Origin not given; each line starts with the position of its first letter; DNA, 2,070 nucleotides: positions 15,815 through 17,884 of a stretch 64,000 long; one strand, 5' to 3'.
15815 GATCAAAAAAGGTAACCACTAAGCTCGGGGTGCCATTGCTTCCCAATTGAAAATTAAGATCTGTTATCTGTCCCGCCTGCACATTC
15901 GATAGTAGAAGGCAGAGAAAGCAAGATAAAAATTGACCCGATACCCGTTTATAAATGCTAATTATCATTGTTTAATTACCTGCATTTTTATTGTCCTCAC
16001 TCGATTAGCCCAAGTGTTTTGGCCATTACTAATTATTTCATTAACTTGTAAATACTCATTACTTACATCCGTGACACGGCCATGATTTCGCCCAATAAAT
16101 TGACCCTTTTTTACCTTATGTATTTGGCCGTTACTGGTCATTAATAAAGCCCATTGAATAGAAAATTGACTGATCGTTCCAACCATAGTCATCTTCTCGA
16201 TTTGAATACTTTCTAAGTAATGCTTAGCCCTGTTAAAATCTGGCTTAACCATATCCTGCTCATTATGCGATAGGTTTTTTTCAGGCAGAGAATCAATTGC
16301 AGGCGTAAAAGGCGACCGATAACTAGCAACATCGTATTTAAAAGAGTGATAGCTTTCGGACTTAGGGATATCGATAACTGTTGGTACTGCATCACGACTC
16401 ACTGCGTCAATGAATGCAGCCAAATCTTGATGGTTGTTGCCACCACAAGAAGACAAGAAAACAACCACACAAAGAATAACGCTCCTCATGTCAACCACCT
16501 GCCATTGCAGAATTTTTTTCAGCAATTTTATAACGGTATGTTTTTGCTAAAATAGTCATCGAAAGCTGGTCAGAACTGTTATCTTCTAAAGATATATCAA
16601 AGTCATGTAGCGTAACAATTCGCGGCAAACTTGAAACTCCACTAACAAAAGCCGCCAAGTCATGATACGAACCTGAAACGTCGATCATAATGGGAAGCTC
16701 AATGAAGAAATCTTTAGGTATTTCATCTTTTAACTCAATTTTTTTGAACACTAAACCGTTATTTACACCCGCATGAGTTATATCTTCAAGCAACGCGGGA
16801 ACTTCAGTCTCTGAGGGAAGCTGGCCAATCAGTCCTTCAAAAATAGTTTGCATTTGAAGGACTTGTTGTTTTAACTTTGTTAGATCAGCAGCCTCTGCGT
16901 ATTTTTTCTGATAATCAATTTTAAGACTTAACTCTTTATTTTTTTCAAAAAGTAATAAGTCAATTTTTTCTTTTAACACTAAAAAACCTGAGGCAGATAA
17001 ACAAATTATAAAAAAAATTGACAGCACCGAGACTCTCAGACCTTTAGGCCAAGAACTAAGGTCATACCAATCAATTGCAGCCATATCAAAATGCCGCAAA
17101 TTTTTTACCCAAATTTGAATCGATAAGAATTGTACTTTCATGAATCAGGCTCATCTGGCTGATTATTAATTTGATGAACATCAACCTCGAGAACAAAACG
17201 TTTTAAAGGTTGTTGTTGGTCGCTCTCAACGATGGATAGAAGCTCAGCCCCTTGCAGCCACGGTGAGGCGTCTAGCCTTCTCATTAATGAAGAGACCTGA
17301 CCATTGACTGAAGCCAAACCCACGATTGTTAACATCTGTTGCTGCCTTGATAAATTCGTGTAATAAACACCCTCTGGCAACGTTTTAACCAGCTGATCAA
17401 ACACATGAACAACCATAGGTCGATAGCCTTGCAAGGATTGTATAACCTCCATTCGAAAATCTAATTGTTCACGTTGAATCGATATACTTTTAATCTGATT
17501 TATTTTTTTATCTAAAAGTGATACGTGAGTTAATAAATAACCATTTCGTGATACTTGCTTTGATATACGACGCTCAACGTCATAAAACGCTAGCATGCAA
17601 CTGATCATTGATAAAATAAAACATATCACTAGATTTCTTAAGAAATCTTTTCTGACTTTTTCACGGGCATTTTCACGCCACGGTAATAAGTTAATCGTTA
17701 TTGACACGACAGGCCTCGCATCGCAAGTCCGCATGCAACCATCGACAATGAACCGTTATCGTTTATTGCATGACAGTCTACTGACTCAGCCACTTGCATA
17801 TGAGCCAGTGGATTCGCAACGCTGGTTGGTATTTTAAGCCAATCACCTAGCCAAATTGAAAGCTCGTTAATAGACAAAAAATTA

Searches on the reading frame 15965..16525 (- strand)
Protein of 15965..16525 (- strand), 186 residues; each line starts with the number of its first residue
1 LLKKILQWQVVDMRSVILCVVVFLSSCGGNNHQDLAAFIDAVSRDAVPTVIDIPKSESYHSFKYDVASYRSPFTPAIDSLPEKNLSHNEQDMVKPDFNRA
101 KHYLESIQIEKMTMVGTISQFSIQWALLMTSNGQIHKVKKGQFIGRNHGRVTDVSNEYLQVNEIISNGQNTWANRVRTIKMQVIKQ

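Call 55: search_protein_families(library=pfam, proteins=[window:15965-16525:-], max_evalue=0.001)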
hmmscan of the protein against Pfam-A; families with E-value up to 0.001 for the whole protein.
window:15965-16525:- (186 aa): 1 family
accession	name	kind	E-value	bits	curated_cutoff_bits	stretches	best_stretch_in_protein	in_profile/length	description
PF04351.19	PilP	-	1.1e-37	129.7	25.6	1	34-181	1-146/146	Pilus assembly protein, PilP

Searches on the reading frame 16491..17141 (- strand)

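Call 55: search_protein_families(library=pfam, proteins=[window:16491-17141:-], max_evalue=0.001)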
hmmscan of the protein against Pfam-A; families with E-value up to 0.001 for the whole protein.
window:16491-17141:- (216 aa): 1 family
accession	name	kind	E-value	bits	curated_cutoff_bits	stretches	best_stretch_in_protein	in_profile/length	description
PF04350.18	PilO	-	7e-48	162.9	22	1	66-205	4-144/145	Pilus assembly protein, PilO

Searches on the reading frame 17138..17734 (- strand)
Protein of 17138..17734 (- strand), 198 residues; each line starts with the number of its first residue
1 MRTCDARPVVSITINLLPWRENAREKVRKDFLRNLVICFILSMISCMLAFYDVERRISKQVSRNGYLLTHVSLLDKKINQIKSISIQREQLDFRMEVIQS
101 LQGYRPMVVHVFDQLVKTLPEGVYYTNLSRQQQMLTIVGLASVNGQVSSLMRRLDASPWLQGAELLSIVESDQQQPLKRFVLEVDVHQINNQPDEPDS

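Call 55: search_protein_families(library=pfam, proteins=[window:17138-17734:-], max_evalue=0.001)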
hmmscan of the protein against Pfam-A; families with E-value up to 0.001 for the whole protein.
window:17138-17734:- (198 aa): 1 family
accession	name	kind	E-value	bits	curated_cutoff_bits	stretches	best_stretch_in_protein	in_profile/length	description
PF05137.18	PilN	-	6.8e-22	77.7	22.8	1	110-185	1-77/78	Fimbrial assembly protein (PilN)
